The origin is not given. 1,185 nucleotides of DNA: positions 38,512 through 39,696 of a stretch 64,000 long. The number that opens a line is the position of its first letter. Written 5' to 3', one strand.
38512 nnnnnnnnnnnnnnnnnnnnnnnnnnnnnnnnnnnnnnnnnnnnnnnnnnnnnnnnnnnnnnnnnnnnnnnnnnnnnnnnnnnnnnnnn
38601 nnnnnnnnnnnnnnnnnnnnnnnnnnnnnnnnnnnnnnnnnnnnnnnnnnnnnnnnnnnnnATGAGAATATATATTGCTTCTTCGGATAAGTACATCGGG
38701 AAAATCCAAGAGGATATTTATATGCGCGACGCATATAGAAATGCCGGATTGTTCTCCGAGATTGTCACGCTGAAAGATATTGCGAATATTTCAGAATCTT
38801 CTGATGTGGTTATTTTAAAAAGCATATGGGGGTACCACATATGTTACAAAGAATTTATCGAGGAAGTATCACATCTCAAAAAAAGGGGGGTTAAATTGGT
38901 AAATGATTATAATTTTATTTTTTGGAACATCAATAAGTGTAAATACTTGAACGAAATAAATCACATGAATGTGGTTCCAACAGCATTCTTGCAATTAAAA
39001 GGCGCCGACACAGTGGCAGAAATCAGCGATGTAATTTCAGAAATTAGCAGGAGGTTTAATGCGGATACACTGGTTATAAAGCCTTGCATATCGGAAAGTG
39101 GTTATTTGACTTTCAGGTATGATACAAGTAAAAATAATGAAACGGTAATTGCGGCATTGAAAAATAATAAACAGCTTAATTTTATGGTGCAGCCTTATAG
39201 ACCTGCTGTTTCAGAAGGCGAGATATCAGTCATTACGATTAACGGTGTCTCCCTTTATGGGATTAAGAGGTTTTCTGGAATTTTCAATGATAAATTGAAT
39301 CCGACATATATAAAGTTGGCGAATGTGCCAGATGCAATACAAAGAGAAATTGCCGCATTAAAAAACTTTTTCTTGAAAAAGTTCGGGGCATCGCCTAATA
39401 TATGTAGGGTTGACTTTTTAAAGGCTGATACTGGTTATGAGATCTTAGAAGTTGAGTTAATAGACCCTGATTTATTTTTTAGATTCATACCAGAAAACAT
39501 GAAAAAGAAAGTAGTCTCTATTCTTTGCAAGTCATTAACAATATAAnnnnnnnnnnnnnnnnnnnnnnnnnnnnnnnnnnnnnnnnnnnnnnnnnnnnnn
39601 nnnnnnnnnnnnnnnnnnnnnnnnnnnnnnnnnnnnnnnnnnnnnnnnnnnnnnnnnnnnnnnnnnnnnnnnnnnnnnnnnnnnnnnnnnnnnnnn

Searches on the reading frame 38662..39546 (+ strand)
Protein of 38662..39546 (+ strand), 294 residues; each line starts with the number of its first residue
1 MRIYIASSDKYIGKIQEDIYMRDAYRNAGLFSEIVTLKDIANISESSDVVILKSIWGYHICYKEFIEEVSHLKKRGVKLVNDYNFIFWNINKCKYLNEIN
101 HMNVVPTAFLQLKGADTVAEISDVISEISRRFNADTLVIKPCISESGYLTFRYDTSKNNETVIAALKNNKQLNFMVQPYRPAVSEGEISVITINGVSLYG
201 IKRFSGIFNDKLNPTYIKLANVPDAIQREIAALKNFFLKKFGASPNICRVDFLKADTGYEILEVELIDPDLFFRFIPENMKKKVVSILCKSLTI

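Call 77: search_protein_families(library=pfam, proteins=[window:38662-39546:+], max_evalue=0.001)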
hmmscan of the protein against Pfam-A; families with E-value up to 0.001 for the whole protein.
window:38662-39546:+ (294 aa): 1 family
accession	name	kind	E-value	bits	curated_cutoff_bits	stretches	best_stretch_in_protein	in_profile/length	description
PF02955.21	GSH-S_ATP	-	6.6e-07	29.4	23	1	108-204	7-103/175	Prokaryotic glutathione synthetase, ATP-grasp domain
